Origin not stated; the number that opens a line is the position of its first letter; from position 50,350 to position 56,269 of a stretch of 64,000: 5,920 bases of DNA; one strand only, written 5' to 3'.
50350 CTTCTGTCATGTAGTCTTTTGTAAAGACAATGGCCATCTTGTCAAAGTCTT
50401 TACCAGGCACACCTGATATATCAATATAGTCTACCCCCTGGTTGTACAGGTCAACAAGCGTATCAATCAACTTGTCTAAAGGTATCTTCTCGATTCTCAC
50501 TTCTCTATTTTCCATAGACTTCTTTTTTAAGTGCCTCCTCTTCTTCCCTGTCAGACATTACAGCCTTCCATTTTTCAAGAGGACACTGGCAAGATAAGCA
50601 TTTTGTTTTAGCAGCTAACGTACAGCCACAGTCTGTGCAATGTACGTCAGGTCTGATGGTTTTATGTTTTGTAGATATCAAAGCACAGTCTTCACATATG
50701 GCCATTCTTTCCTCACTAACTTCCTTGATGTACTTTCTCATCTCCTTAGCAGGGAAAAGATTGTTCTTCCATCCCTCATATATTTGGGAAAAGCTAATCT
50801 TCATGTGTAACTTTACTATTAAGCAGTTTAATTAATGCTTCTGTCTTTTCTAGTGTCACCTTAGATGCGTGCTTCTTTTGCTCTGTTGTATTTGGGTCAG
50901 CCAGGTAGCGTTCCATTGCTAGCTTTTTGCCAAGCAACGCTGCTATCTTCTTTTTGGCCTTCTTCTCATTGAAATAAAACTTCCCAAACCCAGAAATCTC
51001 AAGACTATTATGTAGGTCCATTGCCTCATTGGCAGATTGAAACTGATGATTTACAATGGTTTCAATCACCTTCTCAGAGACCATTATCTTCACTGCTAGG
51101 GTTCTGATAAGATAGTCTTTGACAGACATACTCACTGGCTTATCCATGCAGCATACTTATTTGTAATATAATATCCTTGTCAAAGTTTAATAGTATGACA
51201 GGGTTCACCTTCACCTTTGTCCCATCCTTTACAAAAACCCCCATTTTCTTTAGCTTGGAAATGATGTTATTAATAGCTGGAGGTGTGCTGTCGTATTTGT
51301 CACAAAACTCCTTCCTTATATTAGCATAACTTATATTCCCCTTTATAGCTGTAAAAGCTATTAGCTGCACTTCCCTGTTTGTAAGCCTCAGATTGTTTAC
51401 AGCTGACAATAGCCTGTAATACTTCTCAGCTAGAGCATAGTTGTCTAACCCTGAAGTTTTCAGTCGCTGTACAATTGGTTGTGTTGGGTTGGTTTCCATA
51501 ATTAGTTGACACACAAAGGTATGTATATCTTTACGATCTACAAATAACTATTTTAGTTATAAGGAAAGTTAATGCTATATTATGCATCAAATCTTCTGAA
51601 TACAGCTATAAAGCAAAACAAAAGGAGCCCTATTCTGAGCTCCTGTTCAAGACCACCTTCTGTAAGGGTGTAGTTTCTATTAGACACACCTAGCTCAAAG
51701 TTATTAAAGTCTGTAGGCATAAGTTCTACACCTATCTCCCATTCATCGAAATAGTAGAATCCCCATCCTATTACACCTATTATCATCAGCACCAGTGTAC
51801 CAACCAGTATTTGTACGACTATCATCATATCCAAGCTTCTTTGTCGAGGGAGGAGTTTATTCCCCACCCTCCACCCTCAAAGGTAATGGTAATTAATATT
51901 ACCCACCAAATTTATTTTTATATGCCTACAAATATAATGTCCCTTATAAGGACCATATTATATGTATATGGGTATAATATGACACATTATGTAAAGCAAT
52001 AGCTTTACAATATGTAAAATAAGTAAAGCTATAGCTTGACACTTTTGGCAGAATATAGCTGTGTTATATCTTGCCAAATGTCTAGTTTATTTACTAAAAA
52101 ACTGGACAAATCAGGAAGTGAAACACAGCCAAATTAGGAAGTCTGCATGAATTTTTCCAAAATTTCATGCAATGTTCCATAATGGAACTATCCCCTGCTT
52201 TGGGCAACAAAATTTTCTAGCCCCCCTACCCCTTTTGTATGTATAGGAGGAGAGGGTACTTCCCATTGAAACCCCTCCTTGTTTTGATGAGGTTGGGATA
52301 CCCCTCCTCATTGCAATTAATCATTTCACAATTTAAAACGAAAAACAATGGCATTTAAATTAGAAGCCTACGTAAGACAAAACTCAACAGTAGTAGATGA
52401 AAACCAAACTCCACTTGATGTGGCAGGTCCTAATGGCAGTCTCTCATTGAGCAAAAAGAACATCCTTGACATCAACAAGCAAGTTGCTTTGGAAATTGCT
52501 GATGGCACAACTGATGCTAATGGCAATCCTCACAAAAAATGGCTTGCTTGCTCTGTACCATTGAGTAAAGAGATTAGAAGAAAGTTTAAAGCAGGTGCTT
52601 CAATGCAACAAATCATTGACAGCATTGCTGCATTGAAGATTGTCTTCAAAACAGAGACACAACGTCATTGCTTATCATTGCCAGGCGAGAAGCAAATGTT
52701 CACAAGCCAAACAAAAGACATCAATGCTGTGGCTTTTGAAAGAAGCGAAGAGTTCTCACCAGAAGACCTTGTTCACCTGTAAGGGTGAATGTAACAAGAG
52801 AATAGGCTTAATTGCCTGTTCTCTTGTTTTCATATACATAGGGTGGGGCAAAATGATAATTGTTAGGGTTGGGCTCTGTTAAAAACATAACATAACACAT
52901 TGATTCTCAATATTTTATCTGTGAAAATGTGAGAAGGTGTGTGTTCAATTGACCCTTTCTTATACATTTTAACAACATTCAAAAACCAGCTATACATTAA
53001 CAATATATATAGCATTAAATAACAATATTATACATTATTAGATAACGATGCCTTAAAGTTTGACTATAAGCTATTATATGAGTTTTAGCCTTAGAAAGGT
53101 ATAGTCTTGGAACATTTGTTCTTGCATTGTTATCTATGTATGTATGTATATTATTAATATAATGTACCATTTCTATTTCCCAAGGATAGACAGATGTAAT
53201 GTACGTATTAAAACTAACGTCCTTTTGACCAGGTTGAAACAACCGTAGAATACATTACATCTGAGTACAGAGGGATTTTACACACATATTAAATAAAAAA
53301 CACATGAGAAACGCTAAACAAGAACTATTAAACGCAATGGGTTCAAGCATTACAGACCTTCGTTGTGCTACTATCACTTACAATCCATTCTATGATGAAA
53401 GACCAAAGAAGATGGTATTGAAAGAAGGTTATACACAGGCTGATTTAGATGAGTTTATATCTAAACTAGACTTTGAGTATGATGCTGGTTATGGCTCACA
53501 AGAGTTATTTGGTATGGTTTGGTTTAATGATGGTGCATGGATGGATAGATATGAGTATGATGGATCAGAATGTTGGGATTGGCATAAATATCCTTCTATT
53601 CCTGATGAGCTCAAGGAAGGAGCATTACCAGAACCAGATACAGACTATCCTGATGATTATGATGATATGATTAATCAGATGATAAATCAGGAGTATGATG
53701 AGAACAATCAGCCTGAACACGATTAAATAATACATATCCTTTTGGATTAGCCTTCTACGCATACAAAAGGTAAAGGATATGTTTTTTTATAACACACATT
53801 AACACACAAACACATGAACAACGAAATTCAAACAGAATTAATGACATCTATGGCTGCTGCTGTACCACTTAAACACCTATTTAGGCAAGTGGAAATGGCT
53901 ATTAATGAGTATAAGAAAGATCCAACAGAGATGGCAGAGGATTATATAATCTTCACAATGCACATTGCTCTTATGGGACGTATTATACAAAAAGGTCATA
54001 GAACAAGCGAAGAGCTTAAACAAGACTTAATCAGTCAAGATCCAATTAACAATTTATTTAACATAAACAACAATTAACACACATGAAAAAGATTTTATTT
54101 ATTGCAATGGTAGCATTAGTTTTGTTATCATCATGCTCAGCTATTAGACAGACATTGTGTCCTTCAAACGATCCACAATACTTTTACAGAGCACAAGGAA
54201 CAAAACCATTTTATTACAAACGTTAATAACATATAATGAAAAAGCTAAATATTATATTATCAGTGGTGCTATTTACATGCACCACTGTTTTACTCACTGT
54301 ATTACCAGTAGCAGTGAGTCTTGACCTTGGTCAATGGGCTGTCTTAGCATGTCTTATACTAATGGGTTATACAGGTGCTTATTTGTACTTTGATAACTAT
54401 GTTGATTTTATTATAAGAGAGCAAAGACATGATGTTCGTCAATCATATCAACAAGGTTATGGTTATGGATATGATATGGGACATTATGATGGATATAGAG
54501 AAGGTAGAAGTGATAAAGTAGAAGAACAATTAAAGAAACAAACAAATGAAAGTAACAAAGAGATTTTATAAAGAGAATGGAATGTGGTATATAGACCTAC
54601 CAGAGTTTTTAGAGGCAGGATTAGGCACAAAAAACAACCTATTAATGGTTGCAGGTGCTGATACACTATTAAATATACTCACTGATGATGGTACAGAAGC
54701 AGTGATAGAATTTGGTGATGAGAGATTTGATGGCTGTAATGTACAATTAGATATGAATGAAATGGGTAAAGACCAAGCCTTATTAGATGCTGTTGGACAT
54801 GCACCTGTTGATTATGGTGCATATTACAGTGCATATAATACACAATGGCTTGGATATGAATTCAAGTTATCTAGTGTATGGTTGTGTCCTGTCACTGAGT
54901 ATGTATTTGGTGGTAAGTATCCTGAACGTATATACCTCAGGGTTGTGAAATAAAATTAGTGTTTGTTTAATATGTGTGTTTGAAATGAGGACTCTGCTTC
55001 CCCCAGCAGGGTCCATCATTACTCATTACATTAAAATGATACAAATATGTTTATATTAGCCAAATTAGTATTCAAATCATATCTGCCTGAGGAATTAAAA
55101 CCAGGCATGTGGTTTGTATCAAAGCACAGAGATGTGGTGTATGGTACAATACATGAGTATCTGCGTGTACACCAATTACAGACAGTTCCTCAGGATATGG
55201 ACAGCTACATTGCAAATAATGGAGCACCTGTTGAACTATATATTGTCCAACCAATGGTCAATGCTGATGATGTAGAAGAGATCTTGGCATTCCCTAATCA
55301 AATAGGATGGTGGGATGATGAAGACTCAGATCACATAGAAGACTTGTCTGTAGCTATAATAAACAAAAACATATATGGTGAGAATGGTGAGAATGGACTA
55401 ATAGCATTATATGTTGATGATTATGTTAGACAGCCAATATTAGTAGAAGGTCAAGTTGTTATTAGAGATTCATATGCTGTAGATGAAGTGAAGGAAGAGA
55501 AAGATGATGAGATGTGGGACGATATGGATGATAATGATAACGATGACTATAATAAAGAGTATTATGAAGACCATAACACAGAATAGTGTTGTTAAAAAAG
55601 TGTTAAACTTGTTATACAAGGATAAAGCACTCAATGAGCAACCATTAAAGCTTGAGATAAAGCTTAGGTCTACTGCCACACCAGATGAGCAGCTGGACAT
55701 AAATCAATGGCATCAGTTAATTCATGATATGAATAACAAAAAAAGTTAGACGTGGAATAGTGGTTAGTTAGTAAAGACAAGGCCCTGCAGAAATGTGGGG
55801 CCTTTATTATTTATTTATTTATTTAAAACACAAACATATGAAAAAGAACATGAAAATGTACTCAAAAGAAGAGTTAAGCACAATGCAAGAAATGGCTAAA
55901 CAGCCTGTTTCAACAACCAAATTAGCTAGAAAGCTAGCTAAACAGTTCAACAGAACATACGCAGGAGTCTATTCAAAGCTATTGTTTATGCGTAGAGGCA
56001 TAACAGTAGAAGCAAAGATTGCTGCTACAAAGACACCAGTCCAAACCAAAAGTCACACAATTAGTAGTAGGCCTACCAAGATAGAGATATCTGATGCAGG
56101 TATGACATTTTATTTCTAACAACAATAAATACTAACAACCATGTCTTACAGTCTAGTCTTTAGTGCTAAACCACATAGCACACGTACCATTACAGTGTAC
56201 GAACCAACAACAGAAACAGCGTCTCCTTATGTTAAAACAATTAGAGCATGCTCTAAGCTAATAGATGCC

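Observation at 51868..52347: Divergent 480-bp control region packed with perfect palindromes and iteron-like direct repeats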

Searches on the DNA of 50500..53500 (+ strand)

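Call 7: search_dna_similar(query=window:50500-53500:+, collection=phages, mode=distant, max_rows=30)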
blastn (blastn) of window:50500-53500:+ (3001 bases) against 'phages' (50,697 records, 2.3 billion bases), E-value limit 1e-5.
No match.

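Call 35: search_rna_families(source=window, start=51500, end=53400, threshold=evalue, max_evalue=10)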
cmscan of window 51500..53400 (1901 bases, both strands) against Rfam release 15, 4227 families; matches with E-value up to 10: 10.
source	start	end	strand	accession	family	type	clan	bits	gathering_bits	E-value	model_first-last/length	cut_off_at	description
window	51989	52041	-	RF03480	mir-1284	Gene; miRNA;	-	26.3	80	0.046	22-76/92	no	mir-1284 microRNA precursor family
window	52035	52085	+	RF00366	mir-BHRF1-2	Gene; miRNA;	-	24.1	87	0.18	1-65/65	no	mir-BHRF1-2 microRNA precursor family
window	51914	51999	-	RF02445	SpR14_sRNA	Gene; sRNA;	-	21.9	50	5.8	1-80/80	no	Streptococcus sRNA SpR14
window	51521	51573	+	RF02948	cow-rumen-4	Gene; sRNA;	-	21.6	48.5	1.6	1-64/64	no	cow-rumen-4 RNA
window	52035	52088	+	RF00661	mir-31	Gene; miRNA;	CL00133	17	51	2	1-83/83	no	mir-31 microRNA precursor family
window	52899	52980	+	RF01431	snoR135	Gene; snRNA; snoRNA; HACA-box;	-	14.6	45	8.6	1-143/143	no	small nucleolar RNA snoR135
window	52283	52466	-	RF02156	NPPA-AS1_1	Gene; lncRNA;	-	14.6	45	9.2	1-176/176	no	NPPA antisense RNA 1 conserved region 1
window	53334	53358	-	RF01977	HOTAIRM1_3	Gene; lncRNA;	-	13.9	37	2.6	1-59/59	no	HOX antisense intergenic RNA myeloid 1 conserved region 3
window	51559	51582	-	RF00140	Alpha_RBS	Cis-reg;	-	12.2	38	9.5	1-110/110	no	Alpha operon ribosome binding site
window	52869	52993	+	RF02671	Ysr35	Gene; sRNA;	-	10.6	428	4.6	1-339/339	no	Yersinia sRNA 35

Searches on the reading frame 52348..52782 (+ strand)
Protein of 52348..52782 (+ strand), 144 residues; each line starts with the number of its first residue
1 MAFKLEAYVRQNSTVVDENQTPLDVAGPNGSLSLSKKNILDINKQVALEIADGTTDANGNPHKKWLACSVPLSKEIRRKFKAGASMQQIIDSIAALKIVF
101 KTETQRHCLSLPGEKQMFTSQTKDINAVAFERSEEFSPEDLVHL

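Call 10: search_protein_families(library=phrogs, proteins=[window:52348-52782:+], max_evalue=0.01)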
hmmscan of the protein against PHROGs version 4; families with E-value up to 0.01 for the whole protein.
window:52348-52782:+ (144 aa): 0 families

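Call 11: search_protein_families(library=pfam, proteins=[window:52348-52782:+], max_evalue=0.01)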
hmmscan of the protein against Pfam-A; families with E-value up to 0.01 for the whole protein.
window:52348-52782:+ (144 aa): 0 families

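Call 16: find_related_loci(query=window:52348-52782:+, collection=viral_contigs, flank=4000)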
Query window:52348-52782:+ (144 aa) in viral_contigs; peptide patterns used: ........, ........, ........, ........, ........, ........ (x = any residue, [..] = any of these).
25 stretches matched a pattern; 1 encode a relative of the query (tblastn E <= 1e-3); 1 distinct loci.
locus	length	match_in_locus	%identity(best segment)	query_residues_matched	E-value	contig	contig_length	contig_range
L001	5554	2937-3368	69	1-144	1e-70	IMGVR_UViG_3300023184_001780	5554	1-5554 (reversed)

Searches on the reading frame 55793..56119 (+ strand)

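Call 33: search_protein_families(library=phrogs, proteins=[window:55793-56119:+], max_evalue=0.001)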
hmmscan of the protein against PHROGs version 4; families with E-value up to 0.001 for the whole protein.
window:55793-56119:+ (108 aa): 1 family
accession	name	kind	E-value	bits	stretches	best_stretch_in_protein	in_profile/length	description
phrog_323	-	transcription regulation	0.00044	20.9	1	13-82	139-202/319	transcriptional regulator, D5-like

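Call 34: search_protein_families(library=pfam, proteins=[window:55793-56119:+], max_evalue=0.001)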
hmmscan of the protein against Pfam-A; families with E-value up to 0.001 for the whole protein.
window:55793-56119:+ (108 aa): 0 families
